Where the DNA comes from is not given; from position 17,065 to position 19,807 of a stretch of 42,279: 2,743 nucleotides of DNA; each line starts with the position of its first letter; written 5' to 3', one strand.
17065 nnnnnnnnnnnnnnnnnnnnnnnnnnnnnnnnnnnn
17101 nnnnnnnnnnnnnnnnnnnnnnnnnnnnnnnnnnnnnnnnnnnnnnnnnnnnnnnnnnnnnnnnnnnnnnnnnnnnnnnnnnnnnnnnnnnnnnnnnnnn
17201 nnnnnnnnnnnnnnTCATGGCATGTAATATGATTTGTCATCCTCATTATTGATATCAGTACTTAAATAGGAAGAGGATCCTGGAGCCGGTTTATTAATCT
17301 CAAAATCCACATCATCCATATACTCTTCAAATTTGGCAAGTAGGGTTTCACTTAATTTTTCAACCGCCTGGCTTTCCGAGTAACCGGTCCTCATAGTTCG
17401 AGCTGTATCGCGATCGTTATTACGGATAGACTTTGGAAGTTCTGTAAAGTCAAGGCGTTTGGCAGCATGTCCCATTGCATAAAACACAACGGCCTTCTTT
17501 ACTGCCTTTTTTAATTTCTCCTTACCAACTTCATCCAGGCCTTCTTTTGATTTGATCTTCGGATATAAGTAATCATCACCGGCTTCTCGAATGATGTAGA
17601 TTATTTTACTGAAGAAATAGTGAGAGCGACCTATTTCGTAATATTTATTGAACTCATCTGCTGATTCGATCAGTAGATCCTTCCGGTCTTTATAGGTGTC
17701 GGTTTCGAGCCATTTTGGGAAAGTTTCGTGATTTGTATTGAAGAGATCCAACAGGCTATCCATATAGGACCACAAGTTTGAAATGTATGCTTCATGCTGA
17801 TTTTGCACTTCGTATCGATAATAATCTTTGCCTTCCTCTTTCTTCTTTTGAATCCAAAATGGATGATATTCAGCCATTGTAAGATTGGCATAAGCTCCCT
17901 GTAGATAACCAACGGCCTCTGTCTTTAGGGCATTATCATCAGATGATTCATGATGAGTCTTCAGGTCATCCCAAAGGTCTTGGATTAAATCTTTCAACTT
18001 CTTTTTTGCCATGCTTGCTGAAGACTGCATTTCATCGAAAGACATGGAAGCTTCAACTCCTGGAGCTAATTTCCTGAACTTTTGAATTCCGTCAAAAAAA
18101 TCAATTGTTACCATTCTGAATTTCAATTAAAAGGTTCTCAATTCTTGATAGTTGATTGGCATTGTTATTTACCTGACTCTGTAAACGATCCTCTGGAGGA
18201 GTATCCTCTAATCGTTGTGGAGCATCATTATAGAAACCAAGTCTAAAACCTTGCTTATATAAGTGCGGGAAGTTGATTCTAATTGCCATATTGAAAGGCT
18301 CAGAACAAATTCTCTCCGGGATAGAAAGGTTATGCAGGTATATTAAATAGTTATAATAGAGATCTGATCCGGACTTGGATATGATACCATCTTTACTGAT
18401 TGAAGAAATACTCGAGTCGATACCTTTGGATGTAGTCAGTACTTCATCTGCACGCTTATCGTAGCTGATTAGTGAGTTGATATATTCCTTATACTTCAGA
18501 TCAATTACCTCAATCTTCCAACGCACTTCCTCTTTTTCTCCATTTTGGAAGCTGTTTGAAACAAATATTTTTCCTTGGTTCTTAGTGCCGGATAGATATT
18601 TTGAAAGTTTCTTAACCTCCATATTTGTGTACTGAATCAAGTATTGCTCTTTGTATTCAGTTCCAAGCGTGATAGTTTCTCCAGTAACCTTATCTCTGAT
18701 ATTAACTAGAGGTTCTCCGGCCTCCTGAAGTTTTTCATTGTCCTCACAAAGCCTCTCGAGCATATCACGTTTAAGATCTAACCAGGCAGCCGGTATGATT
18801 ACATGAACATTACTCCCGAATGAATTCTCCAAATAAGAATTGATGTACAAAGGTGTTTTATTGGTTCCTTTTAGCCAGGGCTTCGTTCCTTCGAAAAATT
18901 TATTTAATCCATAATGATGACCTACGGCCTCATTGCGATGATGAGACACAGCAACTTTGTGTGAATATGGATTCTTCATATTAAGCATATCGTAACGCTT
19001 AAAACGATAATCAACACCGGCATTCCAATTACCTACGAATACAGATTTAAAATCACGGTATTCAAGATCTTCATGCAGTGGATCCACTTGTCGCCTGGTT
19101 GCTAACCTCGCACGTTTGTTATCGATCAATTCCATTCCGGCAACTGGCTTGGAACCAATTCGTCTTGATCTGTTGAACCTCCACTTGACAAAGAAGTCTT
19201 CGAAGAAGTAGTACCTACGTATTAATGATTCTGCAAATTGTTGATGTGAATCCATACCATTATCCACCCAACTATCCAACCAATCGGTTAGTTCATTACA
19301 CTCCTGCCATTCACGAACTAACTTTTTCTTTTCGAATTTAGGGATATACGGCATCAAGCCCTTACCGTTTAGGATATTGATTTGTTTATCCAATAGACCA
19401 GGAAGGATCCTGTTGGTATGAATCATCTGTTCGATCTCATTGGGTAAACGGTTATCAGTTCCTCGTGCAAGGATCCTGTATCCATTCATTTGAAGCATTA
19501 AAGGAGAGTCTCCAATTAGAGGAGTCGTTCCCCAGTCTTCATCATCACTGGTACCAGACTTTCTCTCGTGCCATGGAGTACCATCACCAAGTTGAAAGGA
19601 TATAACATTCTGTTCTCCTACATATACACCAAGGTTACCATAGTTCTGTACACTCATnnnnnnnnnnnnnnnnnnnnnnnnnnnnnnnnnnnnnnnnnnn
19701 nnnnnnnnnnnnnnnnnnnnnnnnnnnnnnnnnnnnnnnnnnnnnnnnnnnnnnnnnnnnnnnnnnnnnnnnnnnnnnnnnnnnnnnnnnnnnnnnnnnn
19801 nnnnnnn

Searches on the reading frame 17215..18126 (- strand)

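Call 40: search_protein_families(library=phrogs, proteins=[window:17215-18126:-], max_evalue=0.001)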
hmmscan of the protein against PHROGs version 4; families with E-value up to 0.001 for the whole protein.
window:17215-18126:- (303 aa): 1 family
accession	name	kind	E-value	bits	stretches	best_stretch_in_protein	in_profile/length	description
phrog_27760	-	unknown function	1e-08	35.9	1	98-267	107-279/320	-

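Call 59: search_protein_families(library=pfam, proteins=[window:17215-18126:-], max_evalue=0.01)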
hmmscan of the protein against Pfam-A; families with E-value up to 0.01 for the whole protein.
window:17215-18126:- (303 aa): 1 family
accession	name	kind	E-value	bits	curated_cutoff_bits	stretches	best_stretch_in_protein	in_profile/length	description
PF20459.4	DUF6712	-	2.2e-08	34.5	25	1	197-273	29-97/121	Family of unknown function (DUF6712)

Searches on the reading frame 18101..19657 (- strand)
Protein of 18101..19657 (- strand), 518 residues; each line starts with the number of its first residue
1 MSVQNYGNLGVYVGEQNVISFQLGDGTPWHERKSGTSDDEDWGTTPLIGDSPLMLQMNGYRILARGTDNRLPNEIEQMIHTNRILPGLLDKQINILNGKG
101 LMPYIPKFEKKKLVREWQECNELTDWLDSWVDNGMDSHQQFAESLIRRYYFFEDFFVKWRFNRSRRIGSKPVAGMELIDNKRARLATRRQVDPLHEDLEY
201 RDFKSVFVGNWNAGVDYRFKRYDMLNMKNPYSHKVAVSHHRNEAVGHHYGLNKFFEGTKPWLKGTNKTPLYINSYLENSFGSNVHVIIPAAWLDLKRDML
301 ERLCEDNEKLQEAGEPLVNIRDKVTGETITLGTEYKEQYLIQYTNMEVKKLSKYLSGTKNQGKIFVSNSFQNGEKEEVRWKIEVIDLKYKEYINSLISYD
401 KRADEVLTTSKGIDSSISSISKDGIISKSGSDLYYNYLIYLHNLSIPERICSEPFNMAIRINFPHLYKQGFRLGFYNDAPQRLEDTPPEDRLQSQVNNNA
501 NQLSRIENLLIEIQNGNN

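Call 40: search_protein_families(library=phrogs, proteins=[window:18101-19657:-], max_evalue=0.001)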
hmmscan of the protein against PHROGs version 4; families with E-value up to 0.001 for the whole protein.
window:18101-19657:- (518 aa): 1 family
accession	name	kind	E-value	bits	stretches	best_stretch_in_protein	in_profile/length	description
phrog_22277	-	unknown function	5.1e-32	112.1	1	55-495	46-453/456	-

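Call 59: search_protein_families(library=pfam, proteins=[window:18101-19657:-], max_evalue=0.01)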
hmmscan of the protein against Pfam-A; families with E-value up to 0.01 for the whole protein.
window:18101-19657:- (518 aa): 0 families
